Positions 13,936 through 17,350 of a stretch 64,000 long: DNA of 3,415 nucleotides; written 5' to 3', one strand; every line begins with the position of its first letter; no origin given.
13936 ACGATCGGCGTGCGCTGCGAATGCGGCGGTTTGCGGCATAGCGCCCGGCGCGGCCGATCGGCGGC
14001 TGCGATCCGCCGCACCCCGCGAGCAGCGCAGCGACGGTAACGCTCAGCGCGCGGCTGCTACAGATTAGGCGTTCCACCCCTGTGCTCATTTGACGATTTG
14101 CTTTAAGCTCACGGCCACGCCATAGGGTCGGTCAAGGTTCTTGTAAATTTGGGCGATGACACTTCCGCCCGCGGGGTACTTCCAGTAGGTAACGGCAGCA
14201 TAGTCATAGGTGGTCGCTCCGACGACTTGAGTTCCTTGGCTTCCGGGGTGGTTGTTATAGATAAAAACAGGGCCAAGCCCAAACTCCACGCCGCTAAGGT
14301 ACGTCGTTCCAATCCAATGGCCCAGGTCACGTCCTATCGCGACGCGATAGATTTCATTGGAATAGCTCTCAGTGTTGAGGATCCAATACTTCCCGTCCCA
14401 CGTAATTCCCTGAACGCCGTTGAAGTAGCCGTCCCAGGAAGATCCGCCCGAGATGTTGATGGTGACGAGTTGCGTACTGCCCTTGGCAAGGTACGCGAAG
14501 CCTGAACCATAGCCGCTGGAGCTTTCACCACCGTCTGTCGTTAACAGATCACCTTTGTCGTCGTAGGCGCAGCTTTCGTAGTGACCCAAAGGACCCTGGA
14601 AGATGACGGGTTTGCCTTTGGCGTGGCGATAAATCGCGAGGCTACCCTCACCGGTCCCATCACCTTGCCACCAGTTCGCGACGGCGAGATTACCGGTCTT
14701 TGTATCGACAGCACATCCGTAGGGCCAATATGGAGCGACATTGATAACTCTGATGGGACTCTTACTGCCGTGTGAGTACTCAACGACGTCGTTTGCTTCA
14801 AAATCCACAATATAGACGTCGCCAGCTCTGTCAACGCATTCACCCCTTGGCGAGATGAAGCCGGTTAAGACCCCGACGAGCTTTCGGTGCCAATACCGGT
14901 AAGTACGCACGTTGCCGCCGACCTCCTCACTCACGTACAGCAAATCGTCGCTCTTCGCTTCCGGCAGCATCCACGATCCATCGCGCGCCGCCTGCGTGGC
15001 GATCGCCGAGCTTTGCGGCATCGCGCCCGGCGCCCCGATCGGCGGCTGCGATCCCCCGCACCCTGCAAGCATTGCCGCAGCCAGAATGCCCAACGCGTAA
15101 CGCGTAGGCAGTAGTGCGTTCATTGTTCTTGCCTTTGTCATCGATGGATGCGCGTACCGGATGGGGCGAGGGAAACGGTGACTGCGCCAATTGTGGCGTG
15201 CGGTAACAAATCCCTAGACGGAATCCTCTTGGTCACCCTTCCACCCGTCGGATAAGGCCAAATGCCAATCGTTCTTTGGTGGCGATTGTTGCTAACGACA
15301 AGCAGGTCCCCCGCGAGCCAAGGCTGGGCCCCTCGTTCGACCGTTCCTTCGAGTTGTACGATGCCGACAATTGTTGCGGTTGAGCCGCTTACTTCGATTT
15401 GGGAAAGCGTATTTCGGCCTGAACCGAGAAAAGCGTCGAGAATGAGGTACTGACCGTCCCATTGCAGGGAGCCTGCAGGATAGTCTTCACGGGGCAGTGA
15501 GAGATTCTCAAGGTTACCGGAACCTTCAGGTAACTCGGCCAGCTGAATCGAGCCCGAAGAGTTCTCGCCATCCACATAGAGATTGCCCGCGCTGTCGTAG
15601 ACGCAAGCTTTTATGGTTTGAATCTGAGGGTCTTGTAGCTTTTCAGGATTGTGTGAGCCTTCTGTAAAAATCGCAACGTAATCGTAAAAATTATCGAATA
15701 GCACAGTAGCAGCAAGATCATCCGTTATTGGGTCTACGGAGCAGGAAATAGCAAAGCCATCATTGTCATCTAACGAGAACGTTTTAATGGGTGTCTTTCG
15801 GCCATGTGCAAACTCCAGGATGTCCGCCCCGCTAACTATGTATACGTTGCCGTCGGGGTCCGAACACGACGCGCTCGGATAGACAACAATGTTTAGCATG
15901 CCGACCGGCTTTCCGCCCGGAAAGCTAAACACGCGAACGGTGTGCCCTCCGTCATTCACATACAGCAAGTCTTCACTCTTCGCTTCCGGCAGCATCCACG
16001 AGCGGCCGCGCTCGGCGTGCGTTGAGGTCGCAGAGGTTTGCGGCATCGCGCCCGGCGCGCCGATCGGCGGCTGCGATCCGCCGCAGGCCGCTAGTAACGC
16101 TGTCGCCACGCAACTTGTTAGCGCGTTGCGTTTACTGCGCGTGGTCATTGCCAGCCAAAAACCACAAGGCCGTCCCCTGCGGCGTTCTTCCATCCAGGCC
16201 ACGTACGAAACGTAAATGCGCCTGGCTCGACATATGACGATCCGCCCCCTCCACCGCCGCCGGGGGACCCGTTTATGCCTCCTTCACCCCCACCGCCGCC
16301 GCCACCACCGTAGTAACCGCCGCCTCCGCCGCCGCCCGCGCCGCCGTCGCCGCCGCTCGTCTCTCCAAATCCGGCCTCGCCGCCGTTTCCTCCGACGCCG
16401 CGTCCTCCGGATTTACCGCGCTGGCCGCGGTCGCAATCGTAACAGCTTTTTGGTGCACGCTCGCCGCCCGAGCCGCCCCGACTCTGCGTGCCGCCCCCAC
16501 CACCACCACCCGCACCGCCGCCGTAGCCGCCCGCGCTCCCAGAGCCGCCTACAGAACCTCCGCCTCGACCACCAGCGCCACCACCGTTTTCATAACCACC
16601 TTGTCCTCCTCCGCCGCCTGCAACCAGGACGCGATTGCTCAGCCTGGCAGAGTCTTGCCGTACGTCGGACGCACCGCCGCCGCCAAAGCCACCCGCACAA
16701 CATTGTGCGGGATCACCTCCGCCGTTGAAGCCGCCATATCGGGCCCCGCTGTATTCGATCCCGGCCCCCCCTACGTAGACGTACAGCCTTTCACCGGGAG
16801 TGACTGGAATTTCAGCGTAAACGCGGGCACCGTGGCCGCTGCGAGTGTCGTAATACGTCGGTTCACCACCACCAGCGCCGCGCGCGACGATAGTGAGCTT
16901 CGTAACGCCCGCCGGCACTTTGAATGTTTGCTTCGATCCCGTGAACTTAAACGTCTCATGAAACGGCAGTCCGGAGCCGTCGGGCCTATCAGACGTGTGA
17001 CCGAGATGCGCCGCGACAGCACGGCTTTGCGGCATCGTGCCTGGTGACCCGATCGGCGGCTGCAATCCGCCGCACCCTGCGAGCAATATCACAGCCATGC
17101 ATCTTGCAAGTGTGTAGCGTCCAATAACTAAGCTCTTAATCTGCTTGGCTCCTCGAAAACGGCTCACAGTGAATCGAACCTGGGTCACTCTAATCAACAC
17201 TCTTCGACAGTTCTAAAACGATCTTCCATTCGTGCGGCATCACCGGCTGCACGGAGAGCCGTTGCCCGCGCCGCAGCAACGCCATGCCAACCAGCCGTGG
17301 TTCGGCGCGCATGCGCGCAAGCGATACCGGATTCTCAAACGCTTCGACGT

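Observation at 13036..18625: Translationally coupled operon of five exported lipoproteins plus an EVE-domain protein, with no recognisable function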

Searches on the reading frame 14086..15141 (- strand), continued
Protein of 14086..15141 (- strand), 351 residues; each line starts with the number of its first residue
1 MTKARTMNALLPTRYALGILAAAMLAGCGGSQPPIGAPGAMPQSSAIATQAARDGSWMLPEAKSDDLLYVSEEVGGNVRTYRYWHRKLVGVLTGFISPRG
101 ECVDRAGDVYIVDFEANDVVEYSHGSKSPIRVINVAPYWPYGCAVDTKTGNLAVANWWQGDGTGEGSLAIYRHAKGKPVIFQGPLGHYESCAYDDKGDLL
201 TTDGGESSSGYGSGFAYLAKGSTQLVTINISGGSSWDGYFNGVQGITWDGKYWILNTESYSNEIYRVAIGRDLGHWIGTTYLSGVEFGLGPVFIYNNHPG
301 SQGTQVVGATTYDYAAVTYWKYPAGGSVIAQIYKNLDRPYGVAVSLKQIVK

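Call 74: search_solved_structures(query=A1, max_evalue=0.01)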
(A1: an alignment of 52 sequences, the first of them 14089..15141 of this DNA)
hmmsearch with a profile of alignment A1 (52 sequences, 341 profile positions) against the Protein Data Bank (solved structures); distinct sequences matched with E-value up to 0.01: 35.
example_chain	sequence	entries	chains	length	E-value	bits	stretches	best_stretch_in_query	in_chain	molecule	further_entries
3wwa_A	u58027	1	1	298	4.2e-32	114.4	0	86-122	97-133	Pizza7H protein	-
6ren_A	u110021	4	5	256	1.7e-30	109.1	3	86-124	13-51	3fPizza6-SH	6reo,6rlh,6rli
6qsd_A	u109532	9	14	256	7.4e-29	103.7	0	86-122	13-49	Pizza6S | Pizza6-S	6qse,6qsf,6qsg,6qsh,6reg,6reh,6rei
6rej_A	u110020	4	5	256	4e-28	101.3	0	86-122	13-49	Pizza6-SH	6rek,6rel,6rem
6f0t_A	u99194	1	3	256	4e-28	101.3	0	86-122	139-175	Pizza6-SFW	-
3ww9_A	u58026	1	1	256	7.3e-28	100.5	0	86-122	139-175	pizza6 protein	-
7zqg_A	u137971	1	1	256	1.5e-27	99.4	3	86-122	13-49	Pizza6-KSH-TSH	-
7zq2_A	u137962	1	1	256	2.9e-27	98.5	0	86-122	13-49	Pizza6-RSH-TSH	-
6f0s_A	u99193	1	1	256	5.3e-27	97.6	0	86-122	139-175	Pizza6-SYW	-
7zcj_A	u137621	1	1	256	1.2e-26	96.4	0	86-122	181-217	Pizza6-TNH-TSH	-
7zpw_A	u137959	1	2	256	1.4e-26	96.2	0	86-122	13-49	Pizza6-TSK-TSH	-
7zpz_A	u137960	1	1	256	1.7e-26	96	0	86-122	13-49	Pizza6-TSR-TSH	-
7zph_A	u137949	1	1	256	1.8e-26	95.9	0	86-122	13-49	Pizza6-TNK-RSH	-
6i37_A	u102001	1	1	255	5.1e-25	91.1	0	85-122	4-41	nv1Pizza6-AYW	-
6i3b_A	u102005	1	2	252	2.8e-24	88.7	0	86-122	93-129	cPizza6-AYW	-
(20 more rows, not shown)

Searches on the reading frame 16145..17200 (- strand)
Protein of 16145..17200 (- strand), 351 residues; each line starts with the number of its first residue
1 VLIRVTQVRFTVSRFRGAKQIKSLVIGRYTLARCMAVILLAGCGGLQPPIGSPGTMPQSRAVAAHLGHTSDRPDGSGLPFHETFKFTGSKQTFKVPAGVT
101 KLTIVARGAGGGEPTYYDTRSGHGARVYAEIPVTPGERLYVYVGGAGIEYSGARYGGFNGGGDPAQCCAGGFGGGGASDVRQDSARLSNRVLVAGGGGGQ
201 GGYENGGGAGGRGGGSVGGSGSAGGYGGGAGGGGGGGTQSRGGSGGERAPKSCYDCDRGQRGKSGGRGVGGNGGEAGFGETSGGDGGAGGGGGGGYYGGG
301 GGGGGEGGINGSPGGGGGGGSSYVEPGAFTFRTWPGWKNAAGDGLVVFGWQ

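Call 3: search_protein_families(library=pfam, max_evalue=0.1, proteins=[window:16145-17200:-])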
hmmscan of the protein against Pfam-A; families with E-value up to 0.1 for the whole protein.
window:16145-17200:- (351 aa): 1 family
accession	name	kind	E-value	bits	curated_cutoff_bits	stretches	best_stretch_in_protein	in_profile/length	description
PF12810.13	ALK_LTK_GRD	-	3.2e-06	27.8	24.5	1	104-325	12-200/243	ALK/LTK, Glycine-rich domain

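Call 4: search_protein_families(library=ncbifam, max_evalue=0.1, proteins=[window:16145-17200:-])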
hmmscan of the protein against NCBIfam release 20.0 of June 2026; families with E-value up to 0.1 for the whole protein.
window:16145-17200:- (351 aa): 0 families

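Call 13: find_homologous_proteins(query=window:16148-17167:-)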
Query window:16148-17167:- (340 aa): 2997 proteins with E <= 0.001 among 8000 candidates; the best 120 are listed.
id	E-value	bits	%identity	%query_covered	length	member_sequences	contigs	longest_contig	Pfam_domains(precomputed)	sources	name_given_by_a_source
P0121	4.2e-102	360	59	57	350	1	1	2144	-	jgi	jgi:hypothetical protein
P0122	1.3e-94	336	66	83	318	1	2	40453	PF12810.14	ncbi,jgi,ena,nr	ncbi:MAG TPA: hypothetical protein VMU38_06165 [Candidatus Binatia bacterium]|nr:hypothetical protei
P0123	5.2e-93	331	59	91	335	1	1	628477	PF12810.14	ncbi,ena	-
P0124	2.2e-92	328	55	96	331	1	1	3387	-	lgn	-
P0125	2.3e-92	328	60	84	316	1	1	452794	-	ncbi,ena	-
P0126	2.7e-82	295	53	51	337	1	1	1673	-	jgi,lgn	jgi:hypothetical protein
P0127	1.6e-81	293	66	35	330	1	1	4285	PF12810.14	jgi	jgi:hypothetical protein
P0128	1.8e-80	289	56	54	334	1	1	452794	PF12810.14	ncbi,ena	-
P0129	2.0e-80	289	59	53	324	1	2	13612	PF12810.14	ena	-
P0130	9.9e-74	267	65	39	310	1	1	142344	PF12810.14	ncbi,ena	-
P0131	2.2e-73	266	49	50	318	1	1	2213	PF12810.14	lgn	-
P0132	7.1e-72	261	53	52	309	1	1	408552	PF12810.14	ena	-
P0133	1.2e-71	260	53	90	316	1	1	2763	-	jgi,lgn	jgi:hypothetical protein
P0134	1.1e-69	254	50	49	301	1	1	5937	PF12810.14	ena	-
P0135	1.3e-69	254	70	13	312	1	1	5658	-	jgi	jgi:hypothetical protein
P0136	2.3e-68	249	51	50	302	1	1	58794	PF12810.14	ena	-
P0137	3.9e-68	249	56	94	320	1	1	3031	PF12810.14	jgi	-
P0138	6.0e-68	248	60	35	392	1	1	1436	PF12810.14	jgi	jgi:Glycine rich protein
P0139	9.4e-64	234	54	93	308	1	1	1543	PF12810.14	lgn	-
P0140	7.6e-63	231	49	51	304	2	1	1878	PF12810.14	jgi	-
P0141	7.8e-63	231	48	97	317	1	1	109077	PF12810.14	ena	-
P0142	8.1e-62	228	69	9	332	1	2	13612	PF12810.14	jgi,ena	-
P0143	4.0e-61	226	53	9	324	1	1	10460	PF12810.14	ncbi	-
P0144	1.3e-60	224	51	94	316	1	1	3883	PF12810.14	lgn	-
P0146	1.1e-59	221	50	97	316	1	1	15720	PF12810.14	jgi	jgi:Glycine rich protein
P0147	4.4e-59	219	58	9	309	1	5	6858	PF12810.14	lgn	-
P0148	4.6e-59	219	58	9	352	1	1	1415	PF12810.14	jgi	jgi:Glycine rich protein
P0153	1.1e-56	211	70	10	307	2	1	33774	PF12810.14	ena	-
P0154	1.1e-56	211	65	9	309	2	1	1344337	PF12810.14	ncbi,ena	-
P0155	1.6e-56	210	49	48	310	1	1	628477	PF12810.14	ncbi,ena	-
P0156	1.7e-56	210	51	14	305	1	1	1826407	PF12810.14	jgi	jgi:Glycine rich protein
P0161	1.4e-55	207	75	12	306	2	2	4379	PF12810.14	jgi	jgi:hypothetical protein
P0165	7.1e-55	205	67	10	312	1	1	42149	PF12810.14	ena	-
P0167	1.7e-54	204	-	-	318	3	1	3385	PF12810.14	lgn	-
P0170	3.1e-54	203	59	35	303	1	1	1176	PF12810.14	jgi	jgi:hypothetical protein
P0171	7.1e-54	202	65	9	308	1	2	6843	PF12810.14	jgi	jgi:hypothetical protein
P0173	1.7e-53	200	70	16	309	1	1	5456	PF12810.14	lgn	-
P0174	3.3e-53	200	62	9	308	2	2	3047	PF12810.14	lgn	-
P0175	3.3e-53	199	68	12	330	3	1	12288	PF12810.14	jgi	jgi:hypothetical protein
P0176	3.6e-53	199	67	10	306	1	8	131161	PF12810.14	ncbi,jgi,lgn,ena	-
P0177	5.2e-53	199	-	-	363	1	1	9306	PF12810.14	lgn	-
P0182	1.4e-52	197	59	9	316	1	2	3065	PF12810.14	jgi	jgi:hypothetical protein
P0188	5.3e-52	196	67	16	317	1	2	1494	PF12810.14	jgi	-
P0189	6.7e-52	195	46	94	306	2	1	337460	PF12810.14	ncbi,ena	-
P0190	7.3e-52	195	49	91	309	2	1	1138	PF12810.14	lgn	-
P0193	1.0e-51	195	69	9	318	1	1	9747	PF12810.14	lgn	-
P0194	1.1e-51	194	48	50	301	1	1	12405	PF12810.14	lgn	-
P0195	1.3e-51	194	63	9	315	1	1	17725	PF12810.14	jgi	jgi:hypothetical protein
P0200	3.1e-51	193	66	9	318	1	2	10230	PF12810.14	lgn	-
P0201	3.5e-51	193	46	47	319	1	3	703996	PF12810.14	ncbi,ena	-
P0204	8.2e-51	192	47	49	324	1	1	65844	PF12810.14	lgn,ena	-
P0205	8.7e-51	192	62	13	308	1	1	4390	PF12810.14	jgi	jgi:hypothetical protein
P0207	1.2e-50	191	66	9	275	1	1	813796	PF12810.14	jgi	jgi:hypothetical protein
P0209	1.7e-50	191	55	9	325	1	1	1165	PF12810.14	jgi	jgi:hypothetical protein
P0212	2.5e-50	190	70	10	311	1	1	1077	PF12810.14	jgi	jgi:hypothetical protein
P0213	3.5e-50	190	67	10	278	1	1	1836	PF12810.14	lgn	-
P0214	5.0e-50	189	50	9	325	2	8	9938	PF12810.14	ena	-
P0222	1.2e-49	188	63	9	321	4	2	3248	PF12810.14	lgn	-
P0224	1.8e-49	187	70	9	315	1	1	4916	PF12810.14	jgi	jgi:hypothetical protein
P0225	2.1e-49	187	55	9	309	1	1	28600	PF12810.14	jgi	jgi:hypothetical protein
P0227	3.5e-49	186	71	13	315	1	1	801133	PF12810.14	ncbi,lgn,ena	-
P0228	4.5e-49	186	66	9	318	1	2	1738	PF12810.14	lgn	-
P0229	5.1e-49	186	68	9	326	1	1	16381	PF12810.14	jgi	jgi:hypothetical protein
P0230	5.3e-49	186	58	10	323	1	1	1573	PF12810.14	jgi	jgi:hypothetical protein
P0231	5.4e-49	186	-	-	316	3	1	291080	PF12810.14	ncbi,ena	-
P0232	5.7e-49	186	57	17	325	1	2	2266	PF12810.14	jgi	jgi:hypothetical protein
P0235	9.5e-49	185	70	10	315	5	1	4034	PF12810.14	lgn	-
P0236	1.2e-48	184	46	94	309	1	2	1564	PF12810.14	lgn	-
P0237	1.5e-48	184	61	9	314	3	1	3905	PF12810.14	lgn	-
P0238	1.5e-48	184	72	11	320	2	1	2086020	PF12810.14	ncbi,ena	-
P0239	1.9e-48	184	48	97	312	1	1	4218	PF12810.14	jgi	jgi:hypothetical protein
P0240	1.9e-48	184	65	10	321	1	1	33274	PF12810.14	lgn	-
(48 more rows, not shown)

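Call 15: find_encoding_contigs(protein=P0123, flank=10000, max_places=2)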
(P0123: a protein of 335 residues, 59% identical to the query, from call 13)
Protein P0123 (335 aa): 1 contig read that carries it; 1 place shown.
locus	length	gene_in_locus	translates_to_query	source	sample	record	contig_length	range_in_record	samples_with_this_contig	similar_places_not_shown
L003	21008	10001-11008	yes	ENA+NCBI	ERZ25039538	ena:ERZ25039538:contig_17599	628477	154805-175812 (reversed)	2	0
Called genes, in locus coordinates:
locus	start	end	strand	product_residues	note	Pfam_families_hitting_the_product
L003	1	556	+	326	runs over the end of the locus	-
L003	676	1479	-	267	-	PF12710:HAD (weak)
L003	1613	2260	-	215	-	PF13563:2_5_RNA_ligase2 (faint)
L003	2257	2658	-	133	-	-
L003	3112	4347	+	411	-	-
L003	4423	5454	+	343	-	-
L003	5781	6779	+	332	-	PF08450:SGL (faint), PF01436:NHL (faint)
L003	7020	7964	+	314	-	-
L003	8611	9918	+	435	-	-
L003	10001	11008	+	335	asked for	PF12810:ALK_LTK_GRD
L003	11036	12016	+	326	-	-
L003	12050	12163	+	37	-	-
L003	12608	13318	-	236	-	PF13276:HTH_21, PF00665:rve, PF13683:rve_3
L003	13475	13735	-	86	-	PF01527:HTH_Tnp_1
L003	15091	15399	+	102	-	-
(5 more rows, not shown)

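Call 47: search_protein_families(library=padloc, max_evalue=0.01, proteins=[window:16145-17167:-])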
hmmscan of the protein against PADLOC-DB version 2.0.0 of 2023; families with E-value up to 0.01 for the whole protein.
window:16145-17167:- (340 aa): 0 families

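Call 55: predict_structure(alignment_id=A4)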
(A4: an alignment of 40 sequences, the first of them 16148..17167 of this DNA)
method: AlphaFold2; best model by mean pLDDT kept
length: 340 residues; sequences in the alignment: 40
mean_pLDDT: 81.4   pTM: 0.76
mean pLDDT of the five models: 81.4, 81.3, 80.7, 77.5, 73.1
residues with pLDDT >= 90: 195; 70-90: 56; 50-70: 46; < 50: 43
segments of 3 or more residues with pLDDT < 50: 33-36, 38-65, 140-143
pLDDT, mean of each block of 10 residues (from residue 1): 52 51 53 46 45 42 64 92 96 95 79 96 95 79 59 83 93 71 95 90 95 86 96 96 92 95 90 86 95 91 96 94 88 94
secondary structure, 60 per line:
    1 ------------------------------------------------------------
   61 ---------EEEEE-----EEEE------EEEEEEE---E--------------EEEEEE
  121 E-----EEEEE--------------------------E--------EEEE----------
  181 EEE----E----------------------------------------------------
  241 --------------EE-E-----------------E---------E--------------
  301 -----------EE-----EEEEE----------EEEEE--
elements in order: E70-74 E80-83 E90-96 E115-121 E127-131 E167-170 E181-183 E319-323 E334-338

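Call 57: fold_search(model_id=the predicted structure, library=pdb)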
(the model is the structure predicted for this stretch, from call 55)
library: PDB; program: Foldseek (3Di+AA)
matches with E <= 10: 118; with E <= 0.001: 21
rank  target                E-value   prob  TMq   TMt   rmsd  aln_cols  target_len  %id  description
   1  7mzy_B                3.9e-07  1.00  0.36  0.40  10.2       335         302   19  Anaplastic lymphoma kinase (ALK) extracellular fragment of ligand binding region 673-986 (released 2021-11-24)
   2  7nx1                  4.1e-07  1.00  0.33  0.39  10.4       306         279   24  TG domain of LTK (released 2021-10-27)
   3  7n00_A                8.9e-07  1.00  0.35  0.34  10.7       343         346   17  Anaplastic lymphoma kinase (ALK) extracellular fragment of ligand binding region 648-1025 in complex with AUG-alpha (released 2021-11-24)
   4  9g5i_B                1.0e-06  1.00  0.37  0.37  11.5       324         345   20  Cryo-EM structure of a 2:1 ALK:ALKAL2 complex obtained after re-processing of EMPIAR-10930 data (released 2025-03-12)
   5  7lrz                  1.8e-06  1.00  0.35  0.38  11.5       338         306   19  Structure of the Human ALK GRD (released 2021-11-24)
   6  7nx0_B                2.3e-06  1.00  0.38  0.42  10.4       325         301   23  LTK:ALKAL1 complex stabilized by a Nanobody (released 2021-10-27)
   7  7nx3_F                3.4e-06  1.00  0.38  0.44   9.9       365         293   19  Crystal structure of ALK in complex with Fab324 (released 2021-10-27)
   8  7nwz_E                3.8e-06  1.00  0.37  0.40  10.5       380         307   17  ALK:ALKAL2 complex (released 2021-10-27)
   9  7nx4                  4.8e-06  1.00  0.36  0.35  11.1       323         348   19  Crystal structure of the TG and EGF-like domains of ALK (released 2021-10-27)
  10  7ls0_C                6.4e-06  1.00  0.33  0.31  11.8       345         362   16  Structure of the Human ALK GRD bound to AUG (released 2021-11-24)
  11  9g5i_A                8.6e-06  1.00  0.35  0.36  11.3       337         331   18  Cryo-EM structure of a 2:1 ALK:ALKAL2 complex obtained after re-processing of EMPIAR-10930 data (released 2025-03-12)
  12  7mzy_A                9.4e-06  1.00  0.34  0.37  11.4       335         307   19  Anaplastic lymphoma kinase (ALK) extracellular fragment of ligand binding region 673-986 (released 2021-11-24)
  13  7ls0_A                1.0e-05  1.00  0.37  0.35  11.2       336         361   18  Structure of the Human ALK GRD bound to AUG (released 2021-11-24)
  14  7nwz_A                1.0e-05  1.00  0.34  0.36  10.1       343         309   17  ALK:ALKAL2 complex (released 2021-10-27)
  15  7nx3_A                1.2e-05  1.00  0.36  0.41  10.2       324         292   20  Crystal structure of ALK in complex with Fab324 (released 2021-10-27)
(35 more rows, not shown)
